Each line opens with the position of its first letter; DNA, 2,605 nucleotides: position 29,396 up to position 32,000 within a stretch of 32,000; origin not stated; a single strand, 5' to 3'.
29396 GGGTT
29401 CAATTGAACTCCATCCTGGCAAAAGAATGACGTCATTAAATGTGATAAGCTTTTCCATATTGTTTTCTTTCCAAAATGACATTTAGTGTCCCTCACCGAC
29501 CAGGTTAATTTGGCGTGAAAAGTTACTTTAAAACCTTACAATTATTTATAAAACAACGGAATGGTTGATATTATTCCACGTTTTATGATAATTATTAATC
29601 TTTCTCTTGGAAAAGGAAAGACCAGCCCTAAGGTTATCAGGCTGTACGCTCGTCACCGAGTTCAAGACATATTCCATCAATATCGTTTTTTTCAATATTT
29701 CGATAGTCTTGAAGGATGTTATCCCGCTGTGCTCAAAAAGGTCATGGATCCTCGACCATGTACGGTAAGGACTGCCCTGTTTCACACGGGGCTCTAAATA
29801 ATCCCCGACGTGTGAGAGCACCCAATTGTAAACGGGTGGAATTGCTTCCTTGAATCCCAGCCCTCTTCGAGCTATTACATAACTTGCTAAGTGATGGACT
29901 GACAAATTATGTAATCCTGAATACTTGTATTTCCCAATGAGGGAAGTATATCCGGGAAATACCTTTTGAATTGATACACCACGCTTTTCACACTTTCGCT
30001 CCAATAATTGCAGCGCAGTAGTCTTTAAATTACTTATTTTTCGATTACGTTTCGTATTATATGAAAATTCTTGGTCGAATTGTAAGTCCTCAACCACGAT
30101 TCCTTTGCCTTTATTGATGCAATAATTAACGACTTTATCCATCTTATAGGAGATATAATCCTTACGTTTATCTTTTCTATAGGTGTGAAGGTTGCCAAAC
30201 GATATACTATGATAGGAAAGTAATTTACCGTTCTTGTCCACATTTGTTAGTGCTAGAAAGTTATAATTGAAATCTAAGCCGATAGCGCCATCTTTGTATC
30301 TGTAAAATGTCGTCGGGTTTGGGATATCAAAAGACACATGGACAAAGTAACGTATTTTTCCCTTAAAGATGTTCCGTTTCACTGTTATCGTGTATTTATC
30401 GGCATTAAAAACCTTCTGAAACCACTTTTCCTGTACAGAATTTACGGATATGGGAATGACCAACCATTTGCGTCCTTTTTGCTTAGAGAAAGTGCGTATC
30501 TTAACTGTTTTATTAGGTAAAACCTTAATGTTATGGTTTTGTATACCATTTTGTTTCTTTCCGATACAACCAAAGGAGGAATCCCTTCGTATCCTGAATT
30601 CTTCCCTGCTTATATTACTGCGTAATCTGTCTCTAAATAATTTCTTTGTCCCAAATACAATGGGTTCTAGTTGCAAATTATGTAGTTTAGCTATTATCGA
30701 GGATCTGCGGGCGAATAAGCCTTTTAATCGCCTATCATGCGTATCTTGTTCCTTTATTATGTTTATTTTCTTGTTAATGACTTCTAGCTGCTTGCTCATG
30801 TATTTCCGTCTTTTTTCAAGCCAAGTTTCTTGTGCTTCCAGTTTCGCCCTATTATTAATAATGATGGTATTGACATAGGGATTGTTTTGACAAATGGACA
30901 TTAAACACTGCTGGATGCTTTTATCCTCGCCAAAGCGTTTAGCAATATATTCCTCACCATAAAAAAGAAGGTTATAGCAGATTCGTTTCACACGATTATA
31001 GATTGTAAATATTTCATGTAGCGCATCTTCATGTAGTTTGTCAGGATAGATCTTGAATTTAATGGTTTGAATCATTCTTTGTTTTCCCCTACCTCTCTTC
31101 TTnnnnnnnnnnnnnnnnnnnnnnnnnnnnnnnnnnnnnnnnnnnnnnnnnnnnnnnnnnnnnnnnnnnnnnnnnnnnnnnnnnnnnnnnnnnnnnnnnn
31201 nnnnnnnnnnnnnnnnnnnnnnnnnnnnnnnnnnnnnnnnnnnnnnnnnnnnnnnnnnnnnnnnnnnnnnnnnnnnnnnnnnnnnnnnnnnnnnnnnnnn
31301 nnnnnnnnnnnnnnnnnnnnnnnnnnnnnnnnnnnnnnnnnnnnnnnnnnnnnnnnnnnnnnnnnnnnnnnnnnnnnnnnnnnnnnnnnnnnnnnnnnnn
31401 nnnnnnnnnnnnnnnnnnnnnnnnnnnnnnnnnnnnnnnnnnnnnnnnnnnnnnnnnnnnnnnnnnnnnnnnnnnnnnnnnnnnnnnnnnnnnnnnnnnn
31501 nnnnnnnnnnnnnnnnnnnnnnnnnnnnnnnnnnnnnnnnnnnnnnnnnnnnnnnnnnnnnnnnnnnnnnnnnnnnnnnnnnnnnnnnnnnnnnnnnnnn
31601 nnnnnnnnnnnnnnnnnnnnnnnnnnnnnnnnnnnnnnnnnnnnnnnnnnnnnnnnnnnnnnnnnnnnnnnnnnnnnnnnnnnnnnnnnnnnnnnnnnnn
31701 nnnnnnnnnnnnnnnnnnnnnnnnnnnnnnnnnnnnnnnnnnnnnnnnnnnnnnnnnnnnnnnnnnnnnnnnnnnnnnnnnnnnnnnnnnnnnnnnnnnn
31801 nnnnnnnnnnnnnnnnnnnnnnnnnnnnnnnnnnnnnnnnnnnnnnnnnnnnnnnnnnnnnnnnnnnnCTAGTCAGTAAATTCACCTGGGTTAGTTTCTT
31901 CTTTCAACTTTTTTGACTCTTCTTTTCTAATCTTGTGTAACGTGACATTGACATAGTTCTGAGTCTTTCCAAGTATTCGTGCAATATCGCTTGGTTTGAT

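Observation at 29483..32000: Tightly packed co-directional string: HTH ORF, Swt1-type HEPN, degenerate TnpB-like, abutting guaB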

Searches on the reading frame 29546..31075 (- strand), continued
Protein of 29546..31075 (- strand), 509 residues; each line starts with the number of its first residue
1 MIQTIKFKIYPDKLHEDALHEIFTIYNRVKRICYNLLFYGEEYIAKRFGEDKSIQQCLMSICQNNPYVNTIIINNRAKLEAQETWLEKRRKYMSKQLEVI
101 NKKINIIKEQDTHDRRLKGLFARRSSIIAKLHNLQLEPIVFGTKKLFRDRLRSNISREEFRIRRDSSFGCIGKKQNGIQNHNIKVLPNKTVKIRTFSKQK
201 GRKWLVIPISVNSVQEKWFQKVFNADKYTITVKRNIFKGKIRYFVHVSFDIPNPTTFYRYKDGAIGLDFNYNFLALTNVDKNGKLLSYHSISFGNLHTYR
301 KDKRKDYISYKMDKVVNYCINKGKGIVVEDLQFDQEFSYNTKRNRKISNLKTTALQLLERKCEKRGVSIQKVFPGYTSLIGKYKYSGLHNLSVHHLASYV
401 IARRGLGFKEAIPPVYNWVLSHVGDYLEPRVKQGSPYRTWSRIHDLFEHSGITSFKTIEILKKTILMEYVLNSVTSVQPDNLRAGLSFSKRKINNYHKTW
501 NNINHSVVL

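Call 63: find_related_loci(query=window:29546-31075:-, collection=viral_contigs, flank=4000)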
Query window:29546-31075:- (509 aa) in viral_contigs; peptide patterns used: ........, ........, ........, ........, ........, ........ (x = any residue, [..] = any of these).
7 stretches matched a pattern, but none encodes a relative of the query by tblastn (E <= 1e-3).

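Call 80: list_cluster_members(proteins=[P0001, P0121, P0027, P0037])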
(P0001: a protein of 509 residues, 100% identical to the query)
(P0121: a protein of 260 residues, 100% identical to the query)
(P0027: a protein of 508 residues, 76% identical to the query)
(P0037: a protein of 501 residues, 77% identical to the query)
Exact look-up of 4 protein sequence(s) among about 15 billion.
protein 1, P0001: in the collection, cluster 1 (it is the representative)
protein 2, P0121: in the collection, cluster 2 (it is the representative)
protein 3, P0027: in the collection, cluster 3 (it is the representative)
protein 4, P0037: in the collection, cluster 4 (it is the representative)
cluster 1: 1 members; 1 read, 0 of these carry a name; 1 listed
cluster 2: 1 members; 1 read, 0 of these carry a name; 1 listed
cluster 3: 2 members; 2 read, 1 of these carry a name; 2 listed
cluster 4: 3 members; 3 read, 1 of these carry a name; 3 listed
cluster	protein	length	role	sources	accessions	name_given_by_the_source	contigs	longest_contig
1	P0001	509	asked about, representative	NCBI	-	-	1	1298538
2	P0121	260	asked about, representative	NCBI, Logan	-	-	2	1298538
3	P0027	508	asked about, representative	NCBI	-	-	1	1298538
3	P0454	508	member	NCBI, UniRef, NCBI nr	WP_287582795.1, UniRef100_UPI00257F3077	IS200/IS605 family accessory protein TnpB-related protein [Candidatus Borrarchaeum sp.] | IS200/IS605 family accessory protein TnpB-related protein n=1 Tax=Candidatus Borrarchaeum ...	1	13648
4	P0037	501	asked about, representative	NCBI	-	-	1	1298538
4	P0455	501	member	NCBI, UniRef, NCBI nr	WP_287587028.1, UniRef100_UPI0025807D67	IS200/IS605 family accessory protein TnpB-related protein [Candidatus Borrarchaeum sp.] | IS200/IS605 family accessory protein TnpB-related protein n=1 Tax=Candidatus Borrarchaeum ...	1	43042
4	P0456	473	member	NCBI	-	-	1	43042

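Call 81: find_encoding_contigs(protein=P0027, flank=5000, max_places=2)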
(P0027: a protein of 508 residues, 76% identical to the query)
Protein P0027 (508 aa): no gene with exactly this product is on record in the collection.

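Call 82: find_encoding_contigs(protein=P0037, flank=5000, max_places=2)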
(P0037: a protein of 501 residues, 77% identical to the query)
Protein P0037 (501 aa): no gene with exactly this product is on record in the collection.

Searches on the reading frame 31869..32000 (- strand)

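Call 3: search_protein_families(library=pfam, proteins=[window:31869-32000:-], max_evalue=1)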
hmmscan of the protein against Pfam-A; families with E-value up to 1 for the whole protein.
window:31869-32000:- (43 aa): 2 families
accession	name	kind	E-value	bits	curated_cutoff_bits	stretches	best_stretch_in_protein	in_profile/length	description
PF08535.16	KorB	-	0.034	14.5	22.3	1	2-22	5-25/89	KorB domain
PF08281.18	Sigma70_r4_2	-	0.043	13.9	25.7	1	4-26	30-52/54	Sigma-70, region 4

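Call 4: search_protein_families(library=ncbifam, proteins=[window:31869-32000:-], max_evalue=1)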
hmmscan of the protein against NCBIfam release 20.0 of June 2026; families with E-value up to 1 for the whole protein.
window:31869-32000:- (43 aa): 1 family
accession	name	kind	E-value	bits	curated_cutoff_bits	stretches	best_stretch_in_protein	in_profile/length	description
NF058625.1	sigma_PG0214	equivalog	0.015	15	130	1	4-37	133-166/170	GFO_1088 family ECF-type sigma factor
